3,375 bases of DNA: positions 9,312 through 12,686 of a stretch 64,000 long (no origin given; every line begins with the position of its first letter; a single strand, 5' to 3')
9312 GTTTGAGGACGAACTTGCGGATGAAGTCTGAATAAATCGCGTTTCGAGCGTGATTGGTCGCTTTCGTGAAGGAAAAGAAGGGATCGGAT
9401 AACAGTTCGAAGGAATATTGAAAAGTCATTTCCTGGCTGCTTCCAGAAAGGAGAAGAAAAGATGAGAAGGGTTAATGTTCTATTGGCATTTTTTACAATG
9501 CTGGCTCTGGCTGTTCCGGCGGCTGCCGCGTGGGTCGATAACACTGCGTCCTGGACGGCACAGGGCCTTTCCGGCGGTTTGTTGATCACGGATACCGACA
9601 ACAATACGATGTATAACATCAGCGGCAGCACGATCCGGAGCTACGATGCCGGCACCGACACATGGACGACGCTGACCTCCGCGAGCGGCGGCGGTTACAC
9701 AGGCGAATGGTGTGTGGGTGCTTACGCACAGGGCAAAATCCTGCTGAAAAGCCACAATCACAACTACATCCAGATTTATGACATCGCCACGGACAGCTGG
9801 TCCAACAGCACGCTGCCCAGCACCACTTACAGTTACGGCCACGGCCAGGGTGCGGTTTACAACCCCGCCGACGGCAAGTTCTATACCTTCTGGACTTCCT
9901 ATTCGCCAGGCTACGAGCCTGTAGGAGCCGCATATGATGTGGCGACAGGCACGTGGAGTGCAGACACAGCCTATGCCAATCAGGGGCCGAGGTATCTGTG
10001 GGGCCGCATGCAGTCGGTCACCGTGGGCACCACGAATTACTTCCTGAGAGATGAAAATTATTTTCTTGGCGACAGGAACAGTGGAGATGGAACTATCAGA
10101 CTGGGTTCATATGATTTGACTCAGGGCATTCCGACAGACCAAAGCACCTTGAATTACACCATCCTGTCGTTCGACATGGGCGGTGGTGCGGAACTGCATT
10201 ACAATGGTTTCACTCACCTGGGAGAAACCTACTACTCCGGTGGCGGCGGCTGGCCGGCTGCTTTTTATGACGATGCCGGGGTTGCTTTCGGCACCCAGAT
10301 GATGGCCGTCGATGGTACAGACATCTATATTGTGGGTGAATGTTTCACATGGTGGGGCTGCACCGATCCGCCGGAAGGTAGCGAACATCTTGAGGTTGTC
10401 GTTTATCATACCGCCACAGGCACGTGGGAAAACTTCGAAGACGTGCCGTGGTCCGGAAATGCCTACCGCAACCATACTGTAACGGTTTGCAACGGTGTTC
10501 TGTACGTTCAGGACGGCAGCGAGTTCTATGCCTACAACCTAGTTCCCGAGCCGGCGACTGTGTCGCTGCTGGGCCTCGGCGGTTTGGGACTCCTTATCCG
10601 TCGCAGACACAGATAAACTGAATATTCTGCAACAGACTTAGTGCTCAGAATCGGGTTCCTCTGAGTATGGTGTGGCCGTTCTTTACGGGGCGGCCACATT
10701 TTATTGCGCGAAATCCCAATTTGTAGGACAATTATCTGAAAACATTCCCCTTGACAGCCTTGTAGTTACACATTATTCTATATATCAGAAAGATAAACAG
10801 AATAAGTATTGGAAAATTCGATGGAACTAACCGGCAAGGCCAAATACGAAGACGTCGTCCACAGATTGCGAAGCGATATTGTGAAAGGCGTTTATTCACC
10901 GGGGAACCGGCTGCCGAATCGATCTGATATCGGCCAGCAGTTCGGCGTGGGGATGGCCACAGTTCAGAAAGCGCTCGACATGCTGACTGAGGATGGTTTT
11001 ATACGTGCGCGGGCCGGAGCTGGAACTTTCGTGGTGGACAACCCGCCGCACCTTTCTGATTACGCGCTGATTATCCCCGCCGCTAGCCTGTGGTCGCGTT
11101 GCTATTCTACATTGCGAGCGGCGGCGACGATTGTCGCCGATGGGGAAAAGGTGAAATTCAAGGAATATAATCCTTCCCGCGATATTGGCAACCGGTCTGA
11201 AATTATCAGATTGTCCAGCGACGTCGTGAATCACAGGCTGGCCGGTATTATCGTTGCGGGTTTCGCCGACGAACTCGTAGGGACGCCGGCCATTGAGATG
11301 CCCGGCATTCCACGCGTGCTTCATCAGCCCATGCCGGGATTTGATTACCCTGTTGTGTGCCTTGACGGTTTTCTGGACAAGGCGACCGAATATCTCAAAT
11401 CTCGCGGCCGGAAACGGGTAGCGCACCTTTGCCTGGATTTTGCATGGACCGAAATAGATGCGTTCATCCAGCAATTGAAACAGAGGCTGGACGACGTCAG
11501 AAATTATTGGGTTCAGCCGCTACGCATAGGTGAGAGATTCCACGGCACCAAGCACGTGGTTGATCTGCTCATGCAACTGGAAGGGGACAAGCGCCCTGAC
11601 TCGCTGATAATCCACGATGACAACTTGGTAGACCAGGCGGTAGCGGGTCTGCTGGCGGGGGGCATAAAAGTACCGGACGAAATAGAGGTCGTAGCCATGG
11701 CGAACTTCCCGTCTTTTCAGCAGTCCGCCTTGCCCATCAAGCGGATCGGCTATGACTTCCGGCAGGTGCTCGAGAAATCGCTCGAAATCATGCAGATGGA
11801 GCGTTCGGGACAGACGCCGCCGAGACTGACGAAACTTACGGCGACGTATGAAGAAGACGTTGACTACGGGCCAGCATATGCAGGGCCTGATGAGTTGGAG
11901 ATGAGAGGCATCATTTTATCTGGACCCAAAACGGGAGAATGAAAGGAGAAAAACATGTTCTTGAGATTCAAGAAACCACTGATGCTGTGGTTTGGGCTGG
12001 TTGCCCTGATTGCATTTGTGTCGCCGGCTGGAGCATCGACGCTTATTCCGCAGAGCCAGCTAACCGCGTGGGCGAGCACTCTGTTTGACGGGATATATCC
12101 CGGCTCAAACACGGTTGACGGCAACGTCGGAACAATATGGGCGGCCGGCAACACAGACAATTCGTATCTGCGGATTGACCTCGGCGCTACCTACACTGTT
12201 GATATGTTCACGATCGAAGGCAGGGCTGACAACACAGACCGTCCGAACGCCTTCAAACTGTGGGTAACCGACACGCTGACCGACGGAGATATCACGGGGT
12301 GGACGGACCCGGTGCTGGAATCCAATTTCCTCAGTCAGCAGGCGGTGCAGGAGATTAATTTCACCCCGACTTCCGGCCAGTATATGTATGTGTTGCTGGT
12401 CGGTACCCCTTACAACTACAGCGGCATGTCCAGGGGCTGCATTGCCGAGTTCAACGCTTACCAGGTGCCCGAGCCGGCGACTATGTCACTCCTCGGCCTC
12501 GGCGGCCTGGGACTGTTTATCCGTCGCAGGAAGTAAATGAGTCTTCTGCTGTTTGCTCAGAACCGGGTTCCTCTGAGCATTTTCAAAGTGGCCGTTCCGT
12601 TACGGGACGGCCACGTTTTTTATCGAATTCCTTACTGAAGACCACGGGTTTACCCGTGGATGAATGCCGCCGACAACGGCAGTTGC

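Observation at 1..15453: Tandem array of one-regulator/one-surface-protein modules (GntR-LacI sensor -> PEP-CTERM passenger)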

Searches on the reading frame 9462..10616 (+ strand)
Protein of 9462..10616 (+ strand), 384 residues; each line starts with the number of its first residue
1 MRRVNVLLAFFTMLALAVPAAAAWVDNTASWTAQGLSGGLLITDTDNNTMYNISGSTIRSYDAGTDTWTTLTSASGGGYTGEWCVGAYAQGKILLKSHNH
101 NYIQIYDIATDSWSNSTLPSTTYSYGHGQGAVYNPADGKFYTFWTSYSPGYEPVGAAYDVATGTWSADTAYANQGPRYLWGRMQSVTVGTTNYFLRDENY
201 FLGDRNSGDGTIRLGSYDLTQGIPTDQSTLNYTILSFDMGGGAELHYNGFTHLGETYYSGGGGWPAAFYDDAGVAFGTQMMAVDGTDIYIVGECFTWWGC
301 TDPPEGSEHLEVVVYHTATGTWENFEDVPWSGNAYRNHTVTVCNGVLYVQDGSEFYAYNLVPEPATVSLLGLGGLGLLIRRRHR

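Call 4: search_protein_families(library=pfam, proteins=[window:9462-10616:+], max_evalue=0.01)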
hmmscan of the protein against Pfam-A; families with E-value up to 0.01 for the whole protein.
window:9462-10616:+ (384 aa): 5 families
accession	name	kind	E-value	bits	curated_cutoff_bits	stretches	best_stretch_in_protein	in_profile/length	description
PF25210.1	Kelch_FKB95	-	5.8e-07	29.8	70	0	283-360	87-157/268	FKB95, Kelch-repeats domain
PF07589.16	PEP-CTERM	-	3.6e-05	24.1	20.7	1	361-382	2-24/24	PEP-CTERM motif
PF01344.31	Kelch_1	-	0.00098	19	20.1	0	99-115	25-41/46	Kelch motif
PF24981.1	Beta-prop_ATRN-LZTR1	-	0.0015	18.3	50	0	100-144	122-166/289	Attractin/LZTR1 beta-propeller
PF13964.12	Kelch_6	-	0.0083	16.6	25.3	0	100-114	27-41/50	Kelch motif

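Call 5: search_protein_families(library=ncbifam, proteins=[window:9462-10616:+], max_evalue=0.01)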
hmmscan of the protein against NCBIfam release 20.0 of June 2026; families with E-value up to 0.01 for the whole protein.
window:9462-10616:+ (384 aa): 9 families
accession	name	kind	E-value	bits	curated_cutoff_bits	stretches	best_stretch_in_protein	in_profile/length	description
NF033554.9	floc_PepA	equivalog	7.6e-06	25.9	80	1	339-384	217-260/261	flocculation-associated PEP-CTERM protein PepA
TIGR02595.1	PEP_CTERM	domain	1.6e-05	25.4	16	1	361-383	1-22/24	PEP-CTERM sorting domain-containing protein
NF038125.1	PEP_CTERM_THxN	subfamily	0.00019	21.1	85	1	359-383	221-245/246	THxN family PEP-CTERM protein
NF038124.1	PEP_CTERM_TLD_A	exception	0.00062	19.4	100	1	354-382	204-234/235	PEP_CTERM-anchored TLD domain-containing protein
NF041927.1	Xrt_dep_XDP1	equivalog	0.0013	18.7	125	0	360-384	218-242/242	exosortase-dependent surface protein XDP1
NF038120.1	PEP_CTERM_QFxxD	subfamily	0.0023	17.8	80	1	360-382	192-214/215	NF038120 family PEP-CTERM protein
NF041538.1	PEP_EDSA_1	subfamily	0.0031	17.2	100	1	359-382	283-307/307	EDSAP-1 family PEP-CTERM protein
NF038126.1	PEP_CTERM_FxDxF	subfamily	0.0072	16.6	50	0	360-382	141-165/165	FxDxF family PEP-CTERM protein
NF038118.1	PEP_CTERM_CCXG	equivalog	0.0094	15.6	90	0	360-384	175-199/199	CCXG family PEP-CTERM protein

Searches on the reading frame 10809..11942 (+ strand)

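Call 4: search_protein_families(library=pfam, proteins=[window:10809-11942:+], max_evalue=0.01)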
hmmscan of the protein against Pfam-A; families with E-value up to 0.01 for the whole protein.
window:10809-11942:+ (377 aa): 3 families
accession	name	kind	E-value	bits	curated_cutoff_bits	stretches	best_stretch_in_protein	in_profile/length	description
PF00392.27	GntR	-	1.2e-17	63.7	27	1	12-75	1-64/64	Bacterial regulatory proteins, gntR family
PF13377.12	Peripla_BP_3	-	1.6e-07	32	26.5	1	194-328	2-141/167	Periplasmic binding protein-like domain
PF14502.12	HTH_41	-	6e-05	22.8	25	1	32-74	3-47/48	Helix-turn-helix domain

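Call 5: search_protein_families(library=ncbifam, proteins=[window:10809-11942:+], max_evalue=0.01)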
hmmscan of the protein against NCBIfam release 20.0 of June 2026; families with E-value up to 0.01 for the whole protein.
window:10809-11942:+ (377 aa): 28 families (the best 25 are shown)
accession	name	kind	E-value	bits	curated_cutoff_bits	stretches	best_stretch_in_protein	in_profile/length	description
TIGR02325.1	C_P_lyase_phnF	equivalog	5e-14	52.4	156.8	1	8-79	5-76/238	phosphonate metabolism transcriptional regulator PhnF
TIGR02018.2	his_ut_repres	equivalog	2e-13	50.3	220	1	13-81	1-69/226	histidine utilization transcriptional repressor HutC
NF008491.0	PRK11402.1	subfamily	1.6e-11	44.2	269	1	11-76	11-76/243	GntR family transcriptional regulator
NF052282.1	PLP_TF_PdxR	equivalog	1.6e-11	44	320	1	13-83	3-73/448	MocR-like pyridoxine biosynthesis transcription factor PdxR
TIGR02404.1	trehalos_R_Bsub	equivalog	4.3e-11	42.9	211.95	1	12-78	1-67/233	trehalose operon repressor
NF007588.0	PRK10225.1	equivalog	4.3e-10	39.3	442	1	10-79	8-77/257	Uxu operon transcriptional regulator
NF007292.0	PRK09764.1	equivalog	5.9e-10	38.7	281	1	9-78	3-72/240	GntR family transcriptional regulator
NF041547.1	GntR_LSA1692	equivalog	6.7e-10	39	275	1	12-78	2-68/233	GntR family transcriptional regulator, LSA1692 subfamily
NF052286.1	ecto_TF_EhuR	exception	8.7e-10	37.7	480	1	8-78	8-78/458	MocR-like ectoine utilization transcription factor EhuR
NF007741.0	PRK10421.1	equivalog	4e-09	36.2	311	1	13-94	9-90/262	transcriptional regulator LldR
NF011575.0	PRK14999.1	equivalog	8e-09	35.1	424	1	12-77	13-78/241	histidine utilization repressor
NF052290.2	MocR_like_YczR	exception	3.1e-08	32.8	487.4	1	9-76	17-84/458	MocR-like transcription factor YczR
NF047563.1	modulin_PmtR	equivalog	3.8e-08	33.4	200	1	11-77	12-78/125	PSM export ABC transporter transcriptional regulator PmtR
NF052281.1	rhizopine_MocR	equivalog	4e-08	32.3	650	1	13-81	20-88/479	rhizopine catabolism transcriptional regulator MocR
NF007001.0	PRK09464.1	equivalog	6.5e-07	29.2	330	1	12-78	10-77/254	pyruvate dehydrogenase complex transcriptional repressor PdhR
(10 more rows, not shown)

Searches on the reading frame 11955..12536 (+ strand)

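Call 4: search_protein_families(library=pfam, proteins=[window:11955-12536:+], max_evalue=0.01)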
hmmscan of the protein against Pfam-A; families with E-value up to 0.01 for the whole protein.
window:11955-12536:+ (193 aa): 3 families
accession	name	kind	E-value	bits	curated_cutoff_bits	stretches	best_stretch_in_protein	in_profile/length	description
PF00754.31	F5_F8_type_C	-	3.1e-14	53.6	28.2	1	38-150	2-114/127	F5/8 type C domain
PF22633.2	F5_F8_type_C_2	-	3.9e-14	53.5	27.8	1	52-144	1-89/91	NedA-like, galactose-binding domain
PF07589.16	PEP-CTERM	-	3e-08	33.8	20.7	1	170-192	1-24/24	PEP-CTERM motif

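Call 5: search_protein_families(library=ncbifam, proteins=[window:11955-12536:+], max_evalue=0.01)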
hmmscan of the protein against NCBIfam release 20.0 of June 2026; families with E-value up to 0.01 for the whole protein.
window:11955-12536:+ (193 aa): 11 families
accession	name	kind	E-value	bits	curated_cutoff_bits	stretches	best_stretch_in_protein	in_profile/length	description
NF033554.9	floc_PepA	equivalog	2.8e-06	27.3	80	1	84-193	194-259/261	flocculation-associated PEP-CTERM protein PepA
NF038125.1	PEP_CTERM_THxN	subfamily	4.6e-06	26.4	85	1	167-193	218-245/246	THxN family PEP-CTERM protein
TIGR02595.1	PEP_CTERM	domain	4.7e-06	27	16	1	171-193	1-23/24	PEP-CTERM sorting domain-containing protein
NF038126.1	PEP_CTERM_FxDxF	subfamily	1.3e-05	25.4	50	1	82-192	48-165/165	FxDxF family PEP-CTERM protein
NF041538.1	PEP_EDSA_1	subfamily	6.8e-05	22.7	100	1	167-192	279-306/307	EDSAP-1 family PEP-CTERM protein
NF038120.1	PEP_CTERM_QFxxD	subfamily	8e-05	22.6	80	1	167-193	189-215/215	NF038120 family PEP-CTERM protein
NF038124.1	PEP_CTERM_TLD_A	exception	9.2e-05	22.1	100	1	148-193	188-235/235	PEP_CTERM-anchored TLD domain-containing protein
NF038129.1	PEP_NF038129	equivalog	0.0023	17.8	65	1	159-192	167-194/194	NF038129 family PEP-CTERM protein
NF041927.1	Xrt_dep_XDP1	equivalog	0.0041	17.1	125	1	169-193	217-241/242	exosortase-dependent surface protein XDP1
NF038118.1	PEP_CTERM_CCXG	equivalog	0.0045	16.7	90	1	166-193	171-198/199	CCXG family PEP-CTERM protein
NF033947.0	PEP-cistern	hypoth_equivalog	0.0058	16.4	60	0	154-193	156-195/195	cistern family PEP-CTERM protein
